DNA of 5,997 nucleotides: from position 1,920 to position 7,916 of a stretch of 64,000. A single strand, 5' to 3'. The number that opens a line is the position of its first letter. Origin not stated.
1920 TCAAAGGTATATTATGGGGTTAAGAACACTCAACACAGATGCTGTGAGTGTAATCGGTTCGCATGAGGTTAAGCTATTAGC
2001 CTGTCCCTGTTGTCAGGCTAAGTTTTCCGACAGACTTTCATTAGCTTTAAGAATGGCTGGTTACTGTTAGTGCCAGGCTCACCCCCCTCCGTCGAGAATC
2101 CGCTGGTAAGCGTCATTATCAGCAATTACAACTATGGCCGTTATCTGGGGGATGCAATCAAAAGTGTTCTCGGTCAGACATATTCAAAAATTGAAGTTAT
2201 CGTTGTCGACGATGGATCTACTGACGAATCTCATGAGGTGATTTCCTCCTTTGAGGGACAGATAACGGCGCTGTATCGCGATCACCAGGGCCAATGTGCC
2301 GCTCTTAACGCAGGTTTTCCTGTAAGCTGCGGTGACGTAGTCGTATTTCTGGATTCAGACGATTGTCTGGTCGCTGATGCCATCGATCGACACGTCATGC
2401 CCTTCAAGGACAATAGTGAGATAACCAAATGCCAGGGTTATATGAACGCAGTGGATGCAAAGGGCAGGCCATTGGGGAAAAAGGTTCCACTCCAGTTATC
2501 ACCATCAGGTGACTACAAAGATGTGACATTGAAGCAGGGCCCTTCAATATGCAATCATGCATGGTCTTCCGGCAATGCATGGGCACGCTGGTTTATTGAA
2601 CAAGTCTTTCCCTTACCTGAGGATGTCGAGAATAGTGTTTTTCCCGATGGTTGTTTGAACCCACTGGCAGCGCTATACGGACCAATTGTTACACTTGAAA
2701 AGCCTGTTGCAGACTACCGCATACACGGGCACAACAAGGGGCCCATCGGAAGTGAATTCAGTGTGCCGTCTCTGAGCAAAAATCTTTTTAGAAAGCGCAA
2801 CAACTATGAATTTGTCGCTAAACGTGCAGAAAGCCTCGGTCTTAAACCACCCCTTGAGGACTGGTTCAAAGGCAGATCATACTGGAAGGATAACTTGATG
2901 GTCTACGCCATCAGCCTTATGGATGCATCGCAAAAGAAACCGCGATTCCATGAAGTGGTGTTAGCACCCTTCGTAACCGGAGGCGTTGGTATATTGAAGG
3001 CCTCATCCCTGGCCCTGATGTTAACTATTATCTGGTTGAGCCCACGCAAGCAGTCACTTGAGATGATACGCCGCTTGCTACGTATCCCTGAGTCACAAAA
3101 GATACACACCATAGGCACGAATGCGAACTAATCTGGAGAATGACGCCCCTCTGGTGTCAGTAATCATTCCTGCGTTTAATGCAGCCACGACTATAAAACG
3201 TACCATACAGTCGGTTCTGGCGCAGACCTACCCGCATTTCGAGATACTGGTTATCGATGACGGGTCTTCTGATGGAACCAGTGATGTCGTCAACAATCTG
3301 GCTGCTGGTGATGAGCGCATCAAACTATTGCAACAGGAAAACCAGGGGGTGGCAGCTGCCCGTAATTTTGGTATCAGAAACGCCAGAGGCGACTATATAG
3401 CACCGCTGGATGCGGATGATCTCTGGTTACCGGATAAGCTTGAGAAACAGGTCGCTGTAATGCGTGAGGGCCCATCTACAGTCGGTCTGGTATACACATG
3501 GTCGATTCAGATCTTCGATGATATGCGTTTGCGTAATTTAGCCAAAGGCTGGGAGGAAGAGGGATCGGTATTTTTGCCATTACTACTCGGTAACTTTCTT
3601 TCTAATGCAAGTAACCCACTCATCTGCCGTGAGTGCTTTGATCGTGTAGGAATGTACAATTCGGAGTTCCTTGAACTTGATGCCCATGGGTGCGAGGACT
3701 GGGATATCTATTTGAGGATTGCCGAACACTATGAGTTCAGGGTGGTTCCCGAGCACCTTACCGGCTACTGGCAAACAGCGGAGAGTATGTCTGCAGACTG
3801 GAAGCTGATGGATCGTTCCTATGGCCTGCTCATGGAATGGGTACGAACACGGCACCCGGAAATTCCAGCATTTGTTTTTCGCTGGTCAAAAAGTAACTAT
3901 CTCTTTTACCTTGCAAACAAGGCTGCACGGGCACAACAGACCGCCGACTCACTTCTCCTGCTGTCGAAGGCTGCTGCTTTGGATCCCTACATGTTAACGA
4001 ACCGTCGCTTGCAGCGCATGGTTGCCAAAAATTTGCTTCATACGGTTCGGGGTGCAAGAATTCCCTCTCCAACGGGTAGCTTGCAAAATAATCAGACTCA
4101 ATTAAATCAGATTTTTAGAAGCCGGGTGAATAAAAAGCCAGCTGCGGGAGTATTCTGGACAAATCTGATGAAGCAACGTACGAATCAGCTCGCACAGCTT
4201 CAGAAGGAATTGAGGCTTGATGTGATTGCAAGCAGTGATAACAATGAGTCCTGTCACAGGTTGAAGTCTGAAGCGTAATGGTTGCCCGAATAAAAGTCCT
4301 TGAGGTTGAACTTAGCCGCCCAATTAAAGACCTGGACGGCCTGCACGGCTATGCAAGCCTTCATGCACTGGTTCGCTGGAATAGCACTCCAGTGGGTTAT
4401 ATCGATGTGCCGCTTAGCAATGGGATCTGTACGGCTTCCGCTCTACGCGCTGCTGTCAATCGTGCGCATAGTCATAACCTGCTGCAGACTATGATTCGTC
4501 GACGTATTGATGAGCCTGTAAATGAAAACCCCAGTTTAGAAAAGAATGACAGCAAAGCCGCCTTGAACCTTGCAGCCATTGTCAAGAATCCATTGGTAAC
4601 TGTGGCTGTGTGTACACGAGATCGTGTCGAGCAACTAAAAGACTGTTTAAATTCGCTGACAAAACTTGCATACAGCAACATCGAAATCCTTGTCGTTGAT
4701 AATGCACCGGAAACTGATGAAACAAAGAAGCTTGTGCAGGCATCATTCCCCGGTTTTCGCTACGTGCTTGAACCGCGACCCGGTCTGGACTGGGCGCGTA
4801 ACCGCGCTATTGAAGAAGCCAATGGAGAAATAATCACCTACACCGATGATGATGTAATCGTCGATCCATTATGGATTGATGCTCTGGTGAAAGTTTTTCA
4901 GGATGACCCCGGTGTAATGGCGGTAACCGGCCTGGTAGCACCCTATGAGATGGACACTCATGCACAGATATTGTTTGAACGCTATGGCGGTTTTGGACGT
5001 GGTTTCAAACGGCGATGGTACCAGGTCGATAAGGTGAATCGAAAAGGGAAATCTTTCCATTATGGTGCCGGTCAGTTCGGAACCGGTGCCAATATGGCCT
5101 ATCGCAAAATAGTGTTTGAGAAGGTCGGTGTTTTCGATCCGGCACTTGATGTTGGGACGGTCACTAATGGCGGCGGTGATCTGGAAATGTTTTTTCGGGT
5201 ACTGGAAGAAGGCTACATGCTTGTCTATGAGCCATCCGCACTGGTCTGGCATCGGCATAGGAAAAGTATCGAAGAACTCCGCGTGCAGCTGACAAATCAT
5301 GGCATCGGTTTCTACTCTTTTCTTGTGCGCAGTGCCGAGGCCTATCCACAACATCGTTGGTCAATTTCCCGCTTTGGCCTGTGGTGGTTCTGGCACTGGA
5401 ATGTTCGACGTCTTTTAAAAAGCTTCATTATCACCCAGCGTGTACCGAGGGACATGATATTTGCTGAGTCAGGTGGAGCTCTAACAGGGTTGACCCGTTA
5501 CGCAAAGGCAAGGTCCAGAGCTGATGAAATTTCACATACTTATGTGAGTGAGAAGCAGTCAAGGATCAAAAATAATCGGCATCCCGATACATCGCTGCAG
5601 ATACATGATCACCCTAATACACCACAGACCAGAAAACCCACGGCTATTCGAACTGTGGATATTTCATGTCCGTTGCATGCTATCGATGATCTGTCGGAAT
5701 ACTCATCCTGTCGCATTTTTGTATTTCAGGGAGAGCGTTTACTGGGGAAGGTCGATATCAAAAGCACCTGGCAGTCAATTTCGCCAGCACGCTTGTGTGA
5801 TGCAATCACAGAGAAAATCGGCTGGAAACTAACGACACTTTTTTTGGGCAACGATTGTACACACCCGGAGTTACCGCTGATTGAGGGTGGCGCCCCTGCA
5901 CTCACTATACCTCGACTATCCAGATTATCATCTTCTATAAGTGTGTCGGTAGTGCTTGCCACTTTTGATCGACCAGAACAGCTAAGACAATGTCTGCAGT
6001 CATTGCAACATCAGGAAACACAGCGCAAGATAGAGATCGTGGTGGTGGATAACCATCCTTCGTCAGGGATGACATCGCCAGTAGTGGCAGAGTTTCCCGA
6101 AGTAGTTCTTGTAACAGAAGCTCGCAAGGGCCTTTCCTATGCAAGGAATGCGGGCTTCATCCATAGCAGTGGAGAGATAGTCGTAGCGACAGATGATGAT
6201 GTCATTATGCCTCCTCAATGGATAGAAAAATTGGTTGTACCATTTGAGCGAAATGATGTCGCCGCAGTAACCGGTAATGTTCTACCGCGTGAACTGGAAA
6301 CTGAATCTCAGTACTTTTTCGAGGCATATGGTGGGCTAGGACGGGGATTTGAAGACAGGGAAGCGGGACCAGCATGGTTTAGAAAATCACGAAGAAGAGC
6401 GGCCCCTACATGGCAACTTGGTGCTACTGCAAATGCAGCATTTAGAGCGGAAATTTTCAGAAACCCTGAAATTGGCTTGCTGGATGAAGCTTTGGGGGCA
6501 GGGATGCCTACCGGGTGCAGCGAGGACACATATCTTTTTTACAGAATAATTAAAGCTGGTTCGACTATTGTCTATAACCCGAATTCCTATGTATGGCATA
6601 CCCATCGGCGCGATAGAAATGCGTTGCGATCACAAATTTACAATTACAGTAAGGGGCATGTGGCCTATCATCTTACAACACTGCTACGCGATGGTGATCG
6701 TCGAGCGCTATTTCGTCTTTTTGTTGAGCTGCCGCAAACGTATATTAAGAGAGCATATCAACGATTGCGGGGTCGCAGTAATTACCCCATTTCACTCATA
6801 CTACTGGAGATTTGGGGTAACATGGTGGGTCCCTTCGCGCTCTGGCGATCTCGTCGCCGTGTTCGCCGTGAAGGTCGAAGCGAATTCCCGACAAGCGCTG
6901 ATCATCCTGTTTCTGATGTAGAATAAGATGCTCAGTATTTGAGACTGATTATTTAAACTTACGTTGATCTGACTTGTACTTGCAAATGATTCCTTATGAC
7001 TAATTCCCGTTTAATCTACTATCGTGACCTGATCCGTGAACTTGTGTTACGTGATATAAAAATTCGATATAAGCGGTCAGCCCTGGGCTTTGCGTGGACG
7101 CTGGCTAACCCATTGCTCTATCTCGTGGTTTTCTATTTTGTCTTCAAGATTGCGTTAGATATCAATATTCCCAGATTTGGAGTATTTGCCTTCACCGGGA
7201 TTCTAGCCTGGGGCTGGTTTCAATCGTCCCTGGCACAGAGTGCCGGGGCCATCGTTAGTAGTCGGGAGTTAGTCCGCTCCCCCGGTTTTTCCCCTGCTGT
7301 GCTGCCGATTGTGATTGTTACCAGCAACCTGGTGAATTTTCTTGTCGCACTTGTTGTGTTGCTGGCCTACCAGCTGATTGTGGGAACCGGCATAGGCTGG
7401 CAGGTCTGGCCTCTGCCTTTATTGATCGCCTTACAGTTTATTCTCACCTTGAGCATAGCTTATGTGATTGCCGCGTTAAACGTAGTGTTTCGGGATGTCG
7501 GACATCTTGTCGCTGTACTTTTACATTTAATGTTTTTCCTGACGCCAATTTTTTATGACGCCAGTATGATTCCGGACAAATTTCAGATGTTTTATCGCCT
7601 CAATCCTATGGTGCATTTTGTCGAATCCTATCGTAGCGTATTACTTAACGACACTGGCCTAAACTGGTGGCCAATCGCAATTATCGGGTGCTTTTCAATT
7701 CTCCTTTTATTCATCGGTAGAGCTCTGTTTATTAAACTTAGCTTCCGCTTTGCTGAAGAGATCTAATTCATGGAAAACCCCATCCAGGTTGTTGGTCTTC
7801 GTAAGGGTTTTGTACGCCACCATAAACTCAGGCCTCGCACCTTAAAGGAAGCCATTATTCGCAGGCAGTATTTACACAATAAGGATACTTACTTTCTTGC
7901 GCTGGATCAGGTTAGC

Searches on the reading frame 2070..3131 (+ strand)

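Call 61: search_protein_families(library=pfam, proteins=[window:2070-3131:+], max_evalue=0.001)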
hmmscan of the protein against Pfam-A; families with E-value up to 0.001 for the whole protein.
window:2070-3131:+ (353 aa): 3 families
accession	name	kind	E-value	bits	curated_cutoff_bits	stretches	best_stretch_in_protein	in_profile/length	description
PF00535.33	Glycos_transf_2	-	8e-27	94.7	23.3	1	14-139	1-131/168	Glycosyl transferase family 2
PF10111.15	Glyco_tranf_2_2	-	4.1e-10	40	27.3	1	16-107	3-101/276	Glycosyltransferase like family 2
PF13641.12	Glyco_tranf_2_3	-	2.3e-09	38.1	27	1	13-127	3-124/230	Glycosyltransferase like family 2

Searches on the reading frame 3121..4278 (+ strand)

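Call 61: search_protein_families(library=pfam, proteins=[window:3121-4278:+], max_evalue=0.001)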
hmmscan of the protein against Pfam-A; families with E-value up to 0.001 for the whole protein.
window:3121-4278:+ (385 aa): 4 families
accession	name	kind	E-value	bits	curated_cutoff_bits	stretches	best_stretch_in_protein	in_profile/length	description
PF00535.33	Glycos_transf_2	-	1.4e-40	139.4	23.3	1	13-146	1-139/168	Glycosyl transferase family 2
PF10111.15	Glyco_tranf_2_2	-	6.3e-26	91.9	27.3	1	13-224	1-223/276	Glycosyltransferase like family 2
PF13641.12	Glyco_tranf_2_3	-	1.8e-16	61.3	27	1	12-123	3-121/230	Glycosyltransferase like family 2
PF13704.12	Glyco_tranf_2_4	-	4.2e-05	24.4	27.5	1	20-103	2-85/98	Glycosyl transferase family 2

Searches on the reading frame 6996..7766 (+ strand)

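Call 61: search_protein_families(library=pfam, proteins=[window:6996-7766:+], max_evalue=0.001)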
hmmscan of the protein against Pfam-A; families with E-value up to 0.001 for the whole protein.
window:6996-7766:+ (256 aa): 2 families
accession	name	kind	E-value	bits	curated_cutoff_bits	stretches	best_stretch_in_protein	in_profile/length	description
PF01061.29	ABC2_membrane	-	3.2e-20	73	26.9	1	13-216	3-210/211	ABC-2 type transporter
PF12698.13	ABC2_membrane_3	-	0.00081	19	31.6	1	66-240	164-344/347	ABC-2 family transporter protein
